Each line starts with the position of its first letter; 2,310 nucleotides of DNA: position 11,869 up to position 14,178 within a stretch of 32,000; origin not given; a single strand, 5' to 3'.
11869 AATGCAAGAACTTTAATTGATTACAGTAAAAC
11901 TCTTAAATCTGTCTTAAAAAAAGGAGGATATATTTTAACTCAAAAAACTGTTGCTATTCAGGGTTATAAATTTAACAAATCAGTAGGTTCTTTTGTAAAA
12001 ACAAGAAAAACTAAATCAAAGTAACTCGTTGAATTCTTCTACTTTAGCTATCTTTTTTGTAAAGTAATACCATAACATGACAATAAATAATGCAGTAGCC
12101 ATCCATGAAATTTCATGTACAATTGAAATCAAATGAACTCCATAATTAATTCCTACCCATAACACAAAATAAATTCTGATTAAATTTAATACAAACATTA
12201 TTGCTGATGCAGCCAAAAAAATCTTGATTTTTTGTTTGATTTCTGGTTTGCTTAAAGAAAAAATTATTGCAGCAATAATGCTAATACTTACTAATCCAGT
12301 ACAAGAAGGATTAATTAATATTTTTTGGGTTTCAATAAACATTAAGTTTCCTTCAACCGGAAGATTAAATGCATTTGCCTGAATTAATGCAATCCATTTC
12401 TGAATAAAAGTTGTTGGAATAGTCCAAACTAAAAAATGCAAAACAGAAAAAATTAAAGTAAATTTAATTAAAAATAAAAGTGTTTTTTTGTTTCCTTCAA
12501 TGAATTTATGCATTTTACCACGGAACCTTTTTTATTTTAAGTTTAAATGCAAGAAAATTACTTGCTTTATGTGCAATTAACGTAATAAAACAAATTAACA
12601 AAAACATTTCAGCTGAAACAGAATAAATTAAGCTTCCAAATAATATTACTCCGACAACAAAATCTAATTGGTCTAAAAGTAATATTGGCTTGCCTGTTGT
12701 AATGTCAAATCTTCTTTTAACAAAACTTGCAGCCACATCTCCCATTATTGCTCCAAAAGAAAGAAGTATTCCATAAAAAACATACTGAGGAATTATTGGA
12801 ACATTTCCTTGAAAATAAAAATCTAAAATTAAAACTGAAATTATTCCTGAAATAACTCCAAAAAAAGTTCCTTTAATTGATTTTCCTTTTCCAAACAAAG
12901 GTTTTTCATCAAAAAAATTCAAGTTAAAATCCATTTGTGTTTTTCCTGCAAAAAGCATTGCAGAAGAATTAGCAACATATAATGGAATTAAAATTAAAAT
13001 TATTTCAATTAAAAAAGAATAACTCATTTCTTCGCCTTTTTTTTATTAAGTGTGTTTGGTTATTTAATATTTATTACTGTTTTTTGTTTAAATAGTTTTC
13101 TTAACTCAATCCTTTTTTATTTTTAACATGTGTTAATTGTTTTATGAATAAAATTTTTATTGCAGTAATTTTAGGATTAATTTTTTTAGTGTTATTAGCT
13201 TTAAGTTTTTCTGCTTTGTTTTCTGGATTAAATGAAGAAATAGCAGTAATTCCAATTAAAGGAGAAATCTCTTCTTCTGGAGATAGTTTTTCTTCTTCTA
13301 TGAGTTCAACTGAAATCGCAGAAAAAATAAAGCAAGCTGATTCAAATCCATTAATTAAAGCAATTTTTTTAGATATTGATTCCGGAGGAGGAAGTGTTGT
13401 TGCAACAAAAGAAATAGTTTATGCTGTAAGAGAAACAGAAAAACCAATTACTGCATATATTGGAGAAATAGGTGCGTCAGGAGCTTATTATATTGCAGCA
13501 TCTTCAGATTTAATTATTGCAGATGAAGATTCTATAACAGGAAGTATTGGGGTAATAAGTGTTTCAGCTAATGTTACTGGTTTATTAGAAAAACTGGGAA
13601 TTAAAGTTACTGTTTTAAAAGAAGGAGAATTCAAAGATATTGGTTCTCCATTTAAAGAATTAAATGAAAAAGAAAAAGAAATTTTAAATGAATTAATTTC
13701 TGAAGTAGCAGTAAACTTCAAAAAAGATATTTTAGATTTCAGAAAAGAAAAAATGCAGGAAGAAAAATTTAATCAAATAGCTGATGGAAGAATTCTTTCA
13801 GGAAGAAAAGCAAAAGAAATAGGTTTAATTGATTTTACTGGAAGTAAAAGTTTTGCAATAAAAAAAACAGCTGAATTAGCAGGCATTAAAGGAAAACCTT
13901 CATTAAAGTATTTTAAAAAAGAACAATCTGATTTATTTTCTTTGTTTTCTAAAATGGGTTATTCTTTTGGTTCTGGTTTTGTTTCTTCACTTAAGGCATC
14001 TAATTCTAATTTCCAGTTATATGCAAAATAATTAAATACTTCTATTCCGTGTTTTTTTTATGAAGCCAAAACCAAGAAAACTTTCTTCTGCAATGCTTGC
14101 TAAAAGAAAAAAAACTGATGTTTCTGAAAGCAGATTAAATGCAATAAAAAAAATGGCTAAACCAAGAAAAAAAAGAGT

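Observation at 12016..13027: Minimal archaeosortase-family gene translationally abutting CDP-archaeol synthase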

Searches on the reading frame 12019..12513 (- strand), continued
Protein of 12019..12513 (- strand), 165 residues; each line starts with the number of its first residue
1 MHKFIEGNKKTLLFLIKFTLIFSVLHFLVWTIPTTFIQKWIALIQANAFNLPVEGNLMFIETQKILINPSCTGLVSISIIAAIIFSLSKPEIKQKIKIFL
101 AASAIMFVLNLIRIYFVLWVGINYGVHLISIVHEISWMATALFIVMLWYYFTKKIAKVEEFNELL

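Call 58: search_protein_families(library=ncbifam, proteins=[P0188, P0198, P0205, P0201, P0218, P0243, P0248, P0260, P0265, P0183], max_evalue=0.00001)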
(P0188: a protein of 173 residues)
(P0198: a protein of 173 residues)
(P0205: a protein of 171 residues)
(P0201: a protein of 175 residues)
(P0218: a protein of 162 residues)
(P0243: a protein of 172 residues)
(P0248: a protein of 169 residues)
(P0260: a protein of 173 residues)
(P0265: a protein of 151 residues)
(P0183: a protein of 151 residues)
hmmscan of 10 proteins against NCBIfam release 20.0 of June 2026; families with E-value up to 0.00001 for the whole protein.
P0188 (173 aa): 5 families
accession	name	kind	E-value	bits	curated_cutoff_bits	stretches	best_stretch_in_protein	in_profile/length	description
TIGR04175.1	archaeo_artD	exception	6.7e-12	45.6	125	1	12-152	3-139/150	archaeosortase D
TIGR04178.1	exo_archaeo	signature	1.1e-10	41.6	23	1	66-153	1-92/97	exosortase/archaeosortase family protein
TIGR04124.1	archaeo_artE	exception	6.9e-10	39.2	95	1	13-125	7-120/153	archaeosortase family protein ArtE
NF046081.1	exosort_XrtX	exception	1.4e-07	31.6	170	1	59-160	66-166/168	exosortase X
TIGR03110.1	exosort_Gpos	exception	1.9e-06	27.9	102.75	1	14-153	35-176/187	exosortase family protein XrtG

P0198 (173 aa): 4 families
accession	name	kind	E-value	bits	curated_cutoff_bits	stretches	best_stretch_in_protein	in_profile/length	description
TIGR04178.1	exo_archaeo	signature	1.9e-10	40.9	23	1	65-152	1-91/97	exosortase/archaeosortase family protein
NF046081.1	exosort_XrtX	exception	3.3e-08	33.6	170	1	65-137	73-143/168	exosortase X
TIGR04124.1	archaeo_artE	exception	1.7e-07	31.4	95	1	13-139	11-134/153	archaeosortase family protein ArtE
TIGR04175.1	archaeo_artD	exception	5.9e-07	29.6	125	1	13-143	4-133/150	archaeosortase D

P0205 (171 aa): 2 families
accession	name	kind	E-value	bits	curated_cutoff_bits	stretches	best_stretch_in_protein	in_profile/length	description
TIGR04175.1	archaeo_artD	exception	1.2e-09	38.3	125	1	13-155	4-145/150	archaeosortase D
TIGR04178.1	exo_archaeo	signature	4.3e-09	36.6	23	1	65-149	1-90/97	exosortase/archaeosortase family protein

P0201 (175 aa): 3 families
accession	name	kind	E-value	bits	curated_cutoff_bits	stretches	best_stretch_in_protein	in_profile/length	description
NF033505.2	paceosortase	exception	7.1e-09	36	80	1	48-167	22-142/167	pacearchaeosortase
TIGR04178.1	exo_archaeo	signature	1.7e-08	34.6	23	1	84-167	1-90/97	exosortase/archaeosortase family protein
TIGR04177.1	exosort_XrtH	exception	3.3e-06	27.2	86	1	52-168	32-147/158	exosortase H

P0218 (162 aa): 10 families
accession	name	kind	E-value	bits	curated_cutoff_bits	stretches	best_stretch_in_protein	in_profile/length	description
TIGR04178.1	exo_archaeo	signature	2.3e-12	47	23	1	72-156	1-91/97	exosortase/archaeosortase family protein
TIGR02602.1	8TM_EpsH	subfamily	2.2e-09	37.2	105.55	1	22-156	96-236/241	exosortase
NF033505.2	paceosortase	exception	4.3e-09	36.7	80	1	22-154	10-141/167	pacearchaeosortase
TIGR04124.1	archaeo_artE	exception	2.2e-08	34.3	95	1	13-143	5-133/153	archaeosortase family protein ArtE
TIGR04125.1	exosort_PGF_TRM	exception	2.7e-08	33.6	75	1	18-132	85-205/271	archaeosortase A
TIGR04177.1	exosort_XrtH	exception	3.3e-08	33.7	86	1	37-155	29-152/158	exosortase H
NF033464.1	cyanoexo_CrtC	exception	1.1e-06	28.4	225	1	30-138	139-251/278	cyanoexosortase C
TIGR04144.1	archaeo_VPXXXP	exception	2.5e-06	27.5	150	1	23-150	14-141/156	archaeosortase B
TIGR03109.2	exosort_XrtA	exception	7.6e-06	25.5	208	1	22-153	118-251/261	exosortase A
TIGR04175.1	archaeo_artD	exception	8.5e-06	25.8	125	0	12-124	1-108/150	archaeosortase D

P0243 (172 aa): 9 families
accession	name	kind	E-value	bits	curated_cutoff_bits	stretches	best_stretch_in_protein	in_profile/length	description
TIGR02602.1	8TM_EpsH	subfamily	7.7e-09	35.4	105.55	1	24-163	89-232/241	exosortase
NF046081.1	exosort_XrtX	exception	1.9e-08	34.4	170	1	17-165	6-156/168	exosortase X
NF033505.2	paceosortase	exception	8.7e-08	32.4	80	1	66-165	42-142/167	pacearchaeosortase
TIGR04178.1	exo_archaeo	signature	9.1e-08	32.3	23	1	83-164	2-89/97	exosortase/archaeosortase family protein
TIGR04125.1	exosort_PGF_TRM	exception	1e-07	31.7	75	1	21-135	83-197/271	archaeosortase A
TIGR03109.2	exosort_XrtA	exception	5.5e-07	29.3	208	1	25-155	112-243/261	exosortase A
TIGR04124.1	archaeo_artE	exception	9.7e-07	28.9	95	1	16-138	6-118/153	archaeosortase family protein ArtE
TIGR04476.1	exosort_XrtN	exception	3.7e-06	26.3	200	1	50-149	119-224/406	exosortase N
TIGR04177.1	exosort_XrtH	exception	8.1e-06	25.9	86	1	20-169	1-156/158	exosortase H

P0248 (169 aa): 13 families
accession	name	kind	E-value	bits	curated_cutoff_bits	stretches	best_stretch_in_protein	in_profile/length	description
TIGR04178.1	exo_archaeo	signature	9.9e-15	54.6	23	1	72-159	1-94/97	exosortase/archaeosortase family protein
TIGR04177.1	exosort_XrtH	exception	2.6e-11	43.8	86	1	20-162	11-155/158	exosortase H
NF046081.1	exosort_XrtX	exception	3.2e-11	43.4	170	1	39-163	36-163/168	exosortase X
TIGR04144.1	archaeo_VPXXXP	exception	4.3e-11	43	150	1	34-160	24-151/156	archaeosortase B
NF035943.2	exosort_XrtV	exception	1.8e-10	40.5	313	1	35-153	134-257/270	exosortase V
TIGR02602.1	8TM_EpsH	subfamily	7.8e-09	35.4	105.55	1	11-156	86-236/241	exosortase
TIGR04300.1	exosort_XrtM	exception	1.2e-08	35.6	125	1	58-158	41-139/150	exosortase family protein XrtM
TIGR04125.1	exosort_PGF_TRM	exception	1.3e-08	34.6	75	1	41-135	107-204/271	archaeosortase A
TIGR04128.1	exoso_Fjoh_1448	exception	1.6e-07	31.7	90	1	68-161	79-171/174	exosortase family protein XrtF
TIGR04152.1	exosort_VPLPA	exception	2.2e-07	30.3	400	1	19-159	95-241/486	VPLPA-CTERM-specific exosortase XrtD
TIGR03113.1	exosort_XrtB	exception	7.2e-07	29.1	275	1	13-155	110-258/268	exosortase B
TIGR03109.2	exosort_XrtA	exception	7.9e-07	28.7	208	1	14-159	111-258/261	exosortase A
TIGR04124.1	archaeo_artE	exception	1.4e-06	28.5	95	1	14-159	6-148/153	archaeosortase family protein ArtE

P0260 (173 aa): 14 families
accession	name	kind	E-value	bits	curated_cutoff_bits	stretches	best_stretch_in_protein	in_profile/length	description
TIGR04144.1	archaeo_VPXXXP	exception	2.8e-20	72.9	150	1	16-158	6-152/156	archaeosortase B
TIGR04177.1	exosort_XrtH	exception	2.1e-18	66.8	86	1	16-159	11-155/158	exosortase H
TIGR04178.1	exo_archaeo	signature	1.8e-17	63.4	23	1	70-155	1-93/97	exosortase/archaeosortase family protein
TIGR04124.1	archaeo_artE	exception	1.2e-13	51.3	95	1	10-159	5-151/153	archaeosortase family protein ArtE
NF046081.1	exosort_XrtX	exception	1.4e-13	51.1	170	1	36-159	35-162/168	exosortase X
NF033505.2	paceosortase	exception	5.5e-13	49.4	80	1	33-156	23-145/167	pacearchaeosortase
NF045528.1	heimosortase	equivalog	7.8e-11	42.3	130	1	70-142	86-158/199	heimdallarchaeosortase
TIGR04300.1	exosort_XrtM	exception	8.6e-10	39.2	125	1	65-161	50-146/150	exosortase family protein XrtM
TIGR04125.1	exosort_PGF_TRM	exception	5.8e-09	35.8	75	1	9-124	76-198/271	archaeosortase A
NF046083.1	exosort_XrtY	exception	1.1e-06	28.7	160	1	37-155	49-167/168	exosortase Y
TIGR04128.1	exoso_Fjoh_1448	exception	1.3e-06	28.8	90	1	57-157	70-170/174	exosortase family protein XrtF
NF035943.2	exosort_XrtV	exception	4.8e-06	26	313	0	12-125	114-231/270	exosortase V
TIGR04151.1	exosort_VPDSG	exception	5.4e-06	26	300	1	9-155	145-300/306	VPDSG-CTERM-specific exosortase XrtC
NF050190.1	exosort_XrtZ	exception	5.4e-06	25.1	475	1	35-122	22-112/460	exosortase Z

P0265 (151 aa): 5 families
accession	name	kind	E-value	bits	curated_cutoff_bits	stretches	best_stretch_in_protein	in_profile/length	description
TIGR04178.1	exo_archaeo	signature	5.6e-10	39.4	23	1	61-144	2-91/97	exosortase/archaeosortase family protein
TIGR03109.2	exosort_XrtA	exception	2.9e-07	30.2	208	1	41-146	146-257/261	exosortase A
TIGR02602.1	8TM_EpsH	subfamily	6.5e-07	29.1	105.55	1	50-147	136-239/241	exosortase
NF046081.1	exosort_XrtX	exception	1.5e-06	28.3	170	1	53-148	66-161/168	exosortase X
TIGR04175.1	archaeo_artD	exception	2.8e-06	27.4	125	1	33-142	26-136/150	archaeosortase D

P0183 (151 aa): 4 families
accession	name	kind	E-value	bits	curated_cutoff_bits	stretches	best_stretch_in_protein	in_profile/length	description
TIGR04178.1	exo_archaeo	signature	1.6e-11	44.3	23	1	63-146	1-89/97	exosortase/archaeosortase family protein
NF033505.2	paceosortase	exception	1.5e-08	34.9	80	1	17-148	11-143/167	pacearchaeosortase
TIGR03762.1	archaeo_artC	exception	2.1e-08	34.4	100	1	62-145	180-262/274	archaeosortase C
TIGR04175.1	archaeo_artD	exception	7.8e-08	32.4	125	1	17-118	10-110/150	archaeosortase D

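Call 72: find_related_loci(query=A6, collection=metagenome_contigs, flank=5000)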
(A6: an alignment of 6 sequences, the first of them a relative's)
Query A6 (162 aa) in metagenome_contigs; peptide patterns used: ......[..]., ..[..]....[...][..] (x = any residue, [..] = any of these).
140 stretches matched a pattern; 24 encode a relative of the query (tblastn E <= 1e-3); 24 distinct loci.
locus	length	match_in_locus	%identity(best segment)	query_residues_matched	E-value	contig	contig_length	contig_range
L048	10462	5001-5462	51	9-162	2e-41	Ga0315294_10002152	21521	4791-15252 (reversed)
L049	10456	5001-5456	50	9-162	4e-41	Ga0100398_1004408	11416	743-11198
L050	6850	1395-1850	50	9-162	4e-41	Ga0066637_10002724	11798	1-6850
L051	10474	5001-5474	47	3-160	3e-41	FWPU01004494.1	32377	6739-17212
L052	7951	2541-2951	49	26-162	3e-36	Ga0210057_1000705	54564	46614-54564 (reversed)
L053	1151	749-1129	53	5-131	3e-34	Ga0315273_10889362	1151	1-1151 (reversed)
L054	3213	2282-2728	40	7-157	1e-31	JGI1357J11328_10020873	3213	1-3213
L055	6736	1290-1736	40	7-157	1e-31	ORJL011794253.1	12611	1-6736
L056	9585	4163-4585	44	15-157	3e-31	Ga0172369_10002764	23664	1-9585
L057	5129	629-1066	44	8-155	8e-30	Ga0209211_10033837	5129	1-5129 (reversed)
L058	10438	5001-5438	44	16-162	2e-29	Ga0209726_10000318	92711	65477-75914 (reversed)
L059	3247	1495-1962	44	11-160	2e-29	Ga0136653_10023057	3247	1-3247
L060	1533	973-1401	42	11-155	4e-29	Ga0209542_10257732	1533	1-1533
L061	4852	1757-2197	47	16-162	6e-29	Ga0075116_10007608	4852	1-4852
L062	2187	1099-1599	43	11-161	3e-28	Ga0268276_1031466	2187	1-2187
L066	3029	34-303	48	72-162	8e-23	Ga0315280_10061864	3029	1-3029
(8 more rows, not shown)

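Call 87: find_encoding_contigs(protein=P0001, flank=10000, max_places=2)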
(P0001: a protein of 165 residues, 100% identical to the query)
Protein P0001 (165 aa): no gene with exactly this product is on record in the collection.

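Call 89: search_protein_families(library=pfam, proteins=[L051:4442-4957:+, L051:4962-5477:+, L051:3498-4379:-, L048:4456-4992:+, L048:4989-5465:+, L066:839-3028:-, L051:175-2622:+, L051:2727-3242:-, L051:5765-6601:+, L058:4962-5552:+], max_evalue=0.001)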
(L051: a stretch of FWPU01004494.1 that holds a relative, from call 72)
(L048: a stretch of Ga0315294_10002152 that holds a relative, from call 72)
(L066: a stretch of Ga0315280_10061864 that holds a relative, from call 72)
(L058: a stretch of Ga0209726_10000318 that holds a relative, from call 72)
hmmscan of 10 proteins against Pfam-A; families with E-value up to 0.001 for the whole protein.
L051:4442-4957:+ (172 aa): 2 families
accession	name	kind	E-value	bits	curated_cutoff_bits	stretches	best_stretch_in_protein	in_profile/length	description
PF01864.22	CarS-like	-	8.8e-52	176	22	1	2-172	2-175/175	CDP-archaeol synthase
PF01148.25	CTP_transf_1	-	6e-07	30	24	1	47-110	169-229/264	Cytidylyltransferase family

L051:4962-5477:+ (172 aa): 1 family
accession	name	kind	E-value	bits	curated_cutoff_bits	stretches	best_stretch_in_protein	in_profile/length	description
PF09721.15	Exosortase_EpsH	-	1.8e-10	41.1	25.7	1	31-153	107-235/254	Transmembrane exosortase (Exosortase_EpsH)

L051:3498-4379:- (294 aa): 4 families
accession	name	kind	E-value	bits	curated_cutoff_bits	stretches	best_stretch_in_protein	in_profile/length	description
PF01343.23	Peptidase_S49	-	1.2e-40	139.4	24.9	1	100-249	5-152/154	Peptidase family S49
PF25145.1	NfeD1b_N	-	2.3e-10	40.8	40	1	63-138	22-96/189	NfeD1b, N-terminal domain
PF00574.28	CLP_protease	-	9.3e-07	29.3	20.2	1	59-124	32-97/182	Clp protease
PF01972.22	SDH_protease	-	2.3e-05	24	31.3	1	79-152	97-170/286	ClpP-like SDH-type serine proteinase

L048:4456-4992:+ (179 aa): 2 families
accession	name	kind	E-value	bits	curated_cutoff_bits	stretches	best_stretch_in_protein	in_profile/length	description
PF01864.22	CarS-like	-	2.9e-36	125.5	22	1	9-179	2-175/175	CDP-archaeol synthase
PF01148.25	CTP_transf_1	-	3.2e-09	37.5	24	1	54-122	169-234/264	Cytidylyltransferase family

L048:4989-5465:+ (159 aa): 1 family
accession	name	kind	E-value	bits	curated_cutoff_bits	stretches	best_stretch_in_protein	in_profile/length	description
PF09721.15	Exosortase_EpsH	-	6.8e-15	55.6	25.7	1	16-150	107-248/254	Transmembrane exosortase (Exosortase_EpsH)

L066:839-3028:- (730 aa): 0 families

L051:175-2622:+ (816 aa): 3 families
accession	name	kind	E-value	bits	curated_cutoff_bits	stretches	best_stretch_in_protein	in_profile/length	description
PF13229.12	Beta_helix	-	3.2e-07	30.6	25.9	1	147-295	5-147/158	Right handed beta helix region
PF05048.19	NosD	-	3.2e-06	27.2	23.6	1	205-311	67-173/212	Periplasmic copper-binding protein (NosD)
PF04021.17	Class_IIIsignal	-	0.0001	22.5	23.7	1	17-40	2-25/27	Class III signal peptide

L051:2727-3242:- (172 aa): 0 families

L051:5765-6601:+ (279 aa): 2 families
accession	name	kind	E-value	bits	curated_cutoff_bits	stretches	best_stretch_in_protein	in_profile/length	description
PF02254.24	TrkA_N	-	7.1e-31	107.4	23.8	1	114-229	1-116/116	TrkA-N domain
PF00670.27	AdoHcyase_NAD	-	0.00038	21.1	27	1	113-184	25-87/162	S-adenosyl-L-homocysteine hydrolase, NAD binding domain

L058:4962-5552:+ (197 aa): 1 family
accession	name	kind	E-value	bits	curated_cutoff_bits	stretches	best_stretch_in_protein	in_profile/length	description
PF09721.15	Exosortase_EpsH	-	1.1e-05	25.4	25.7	1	12-152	102-250/254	Transmembrane exosortase (Exosortase_EpsH)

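Call 91: list_cluster_members(proteins=[P0218, P0201, P0244, P0264, P0223, P0263, P0198, P0188, P0205, P0260])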
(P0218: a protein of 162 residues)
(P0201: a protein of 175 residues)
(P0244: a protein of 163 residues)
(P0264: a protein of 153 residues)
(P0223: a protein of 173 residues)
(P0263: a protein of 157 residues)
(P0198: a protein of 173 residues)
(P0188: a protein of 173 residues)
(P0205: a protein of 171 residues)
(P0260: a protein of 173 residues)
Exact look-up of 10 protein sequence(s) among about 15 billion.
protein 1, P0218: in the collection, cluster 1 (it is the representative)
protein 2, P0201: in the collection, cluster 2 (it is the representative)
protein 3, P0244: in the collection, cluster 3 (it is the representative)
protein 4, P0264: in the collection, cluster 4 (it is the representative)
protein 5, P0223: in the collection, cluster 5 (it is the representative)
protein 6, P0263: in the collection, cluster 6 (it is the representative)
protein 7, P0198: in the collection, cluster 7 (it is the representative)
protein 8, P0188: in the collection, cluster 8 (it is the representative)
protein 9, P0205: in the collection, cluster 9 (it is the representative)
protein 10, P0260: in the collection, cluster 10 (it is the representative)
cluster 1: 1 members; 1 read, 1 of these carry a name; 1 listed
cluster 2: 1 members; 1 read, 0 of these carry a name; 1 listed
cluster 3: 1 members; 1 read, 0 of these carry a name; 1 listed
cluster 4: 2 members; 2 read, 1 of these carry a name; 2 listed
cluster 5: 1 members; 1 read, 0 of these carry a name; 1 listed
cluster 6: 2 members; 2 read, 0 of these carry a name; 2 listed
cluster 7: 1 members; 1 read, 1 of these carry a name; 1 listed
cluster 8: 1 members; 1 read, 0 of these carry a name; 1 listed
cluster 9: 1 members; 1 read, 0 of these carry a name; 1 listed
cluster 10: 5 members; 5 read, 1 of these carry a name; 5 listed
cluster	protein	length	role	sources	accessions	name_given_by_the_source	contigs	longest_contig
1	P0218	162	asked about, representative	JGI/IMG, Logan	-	exosortase/archaeosortase family protein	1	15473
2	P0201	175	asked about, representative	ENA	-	-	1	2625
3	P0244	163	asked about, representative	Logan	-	-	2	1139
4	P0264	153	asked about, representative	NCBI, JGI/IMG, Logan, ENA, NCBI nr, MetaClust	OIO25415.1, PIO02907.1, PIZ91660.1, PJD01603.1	hypothetical protein COX85_02745 [Candidatus Micrarchaeota archaeon ... | MAG: hypothetical protein AUJ15_03260 [Candidatus Micrarchaeota archaeon CG1_02_55_41] | \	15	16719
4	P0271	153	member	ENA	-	-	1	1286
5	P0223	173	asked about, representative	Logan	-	-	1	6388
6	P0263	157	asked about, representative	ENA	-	-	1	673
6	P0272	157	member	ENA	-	-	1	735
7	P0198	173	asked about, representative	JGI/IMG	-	exosortase/archaeosortase family protein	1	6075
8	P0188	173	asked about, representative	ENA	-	-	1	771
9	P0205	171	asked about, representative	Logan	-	-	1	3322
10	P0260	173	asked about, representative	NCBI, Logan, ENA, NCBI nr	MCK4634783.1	MAG: archaeosortase/exosortase family protein [Candidatus Aenigmarchaeota archaeon] | archaeosortase/exosortase family protein [Candidatus Aenigmarchaeota archaeon]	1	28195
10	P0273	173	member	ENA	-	-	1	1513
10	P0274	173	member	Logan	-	-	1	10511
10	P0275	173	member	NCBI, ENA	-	-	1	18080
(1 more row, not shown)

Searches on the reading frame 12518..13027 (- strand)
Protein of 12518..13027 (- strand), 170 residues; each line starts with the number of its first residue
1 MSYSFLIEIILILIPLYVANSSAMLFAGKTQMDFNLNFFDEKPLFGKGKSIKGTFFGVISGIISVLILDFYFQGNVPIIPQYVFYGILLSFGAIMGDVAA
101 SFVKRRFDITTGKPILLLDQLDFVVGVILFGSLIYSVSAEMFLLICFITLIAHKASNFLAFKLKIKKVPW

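Call 3: search_protein_families(library=pfam, proteins=[window:12518-13027:-], max_evalue=1)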
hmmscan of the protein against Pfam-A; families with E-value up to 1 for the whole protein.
window:12518-13027:- (170 aa): 2 families
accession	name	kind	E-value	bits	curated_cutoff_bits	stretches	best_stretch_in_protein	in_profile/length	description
PF01864.22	CarS-like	-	1.5e-41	142.7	22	1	4-170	3-175/175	CDP-archaeol synthase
PF01148.25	CTP_transf_1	-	1.6e-07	31.9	24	1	48-109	169-230/264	Cytidylyltransferase family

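Call 4: search_protein_families(library=ncbifam, proteins=[window:12518-13027:-], max_evalue=1)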
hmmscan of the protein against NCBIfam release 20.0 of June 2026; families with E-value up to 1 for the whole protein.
window:12518-13027:- (170 aa): 2 families
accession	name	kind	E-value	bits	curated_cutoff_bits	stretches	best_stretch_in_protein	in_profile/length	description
NF003114.0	PRK04032.1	equivalog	2.2e-48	164.4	148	1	4-170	5-172/172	CDP-2,3-bis-(O-geranylgeranyl)-sn-glycerol synthase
NF008346.0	PRK11128.1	equivalog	0.021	14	259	1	84-156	103-174/383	3-phenylpropionate MFS transporter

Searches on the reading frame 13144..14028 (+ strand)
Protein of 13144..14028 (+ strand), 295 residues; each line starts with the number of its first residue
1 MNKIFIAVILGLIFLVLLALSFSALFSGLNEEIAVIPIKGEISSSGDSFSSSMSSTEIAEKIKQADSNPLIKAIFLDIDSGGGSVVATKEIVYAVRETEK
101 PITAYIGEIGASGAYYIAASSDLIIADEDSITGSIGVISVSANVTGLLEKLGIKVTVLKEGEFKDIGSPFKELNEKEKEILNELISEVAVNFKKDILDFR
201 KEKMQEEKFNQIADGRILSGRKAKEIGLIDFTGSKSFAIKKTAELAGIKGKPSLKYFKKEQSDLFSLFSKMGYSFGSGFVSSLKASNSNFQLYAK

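Call 9: search_protein_families(library=pfam, proteins=[window:13144-14028:+], max_evalue=0.001)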
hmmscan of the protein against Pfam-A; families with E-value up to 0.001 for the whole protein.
window:13144-14028:+ (295 aa): 4 families
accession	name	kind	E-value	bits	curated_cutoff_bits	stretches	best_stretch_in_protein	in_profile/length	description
PF01343.23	Peptidase_S49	-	3.9e-39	134.5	24.9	1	96-248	3-153/154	Peptidase family S49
PF25145.1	NfeD1b_N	-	5.4e-09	36.3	40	1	58-144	19-104/189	NfeD1b, N-terminal domain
PF01972.22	SDH_protease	-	1.9e-05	24.3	31.3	1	66-214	86-219/286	ClpP-like SDH-type serine proteinase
PF00574.28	CLP_protease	-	0.00051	20.4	20.2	0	54-120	29-95/182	Clp protease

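Call 100: search_protein_families(library=ncbifam, proteins=[window:13144-14028:+], max_evalue=0.0001)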
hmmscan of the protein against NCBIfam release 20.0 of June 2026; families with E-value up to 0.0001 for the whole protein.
window:13144-14028:+ (295 aa): 6 families
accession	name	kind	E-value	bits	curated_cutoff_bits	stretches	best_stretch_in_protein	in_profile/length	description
TIGR00706.1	SppA_dom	equivalog_domain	4.6e-57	193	155.45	1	33-247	2-208/208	signal peptide peptidase SppA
TIGR00705.1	SppA_67K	equivalog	4.4e-42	144.2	311.45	1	30-268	310-546/590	signal peptide peptidase SppA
NF008195.0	PRK10949.1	equivalog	1.1e-34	119.6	746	1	30-272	325-565/618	signal peptide peptidase SppA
NF008745.0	PRK11778.1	equivalog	4.3e-19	68.8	259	1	57-232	119-290/345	protease SohB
NF045542.1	Clp_rel_HeadMat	equivalog_domain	1.6e-08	34.7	120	1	36-130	3-93/165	head maturation protease, ClpP-related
NF047768.1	Clp_like_SDH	equivalog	3e-05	23.6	250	1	55-135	65-142/260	SDH family Clp fold serine proteinase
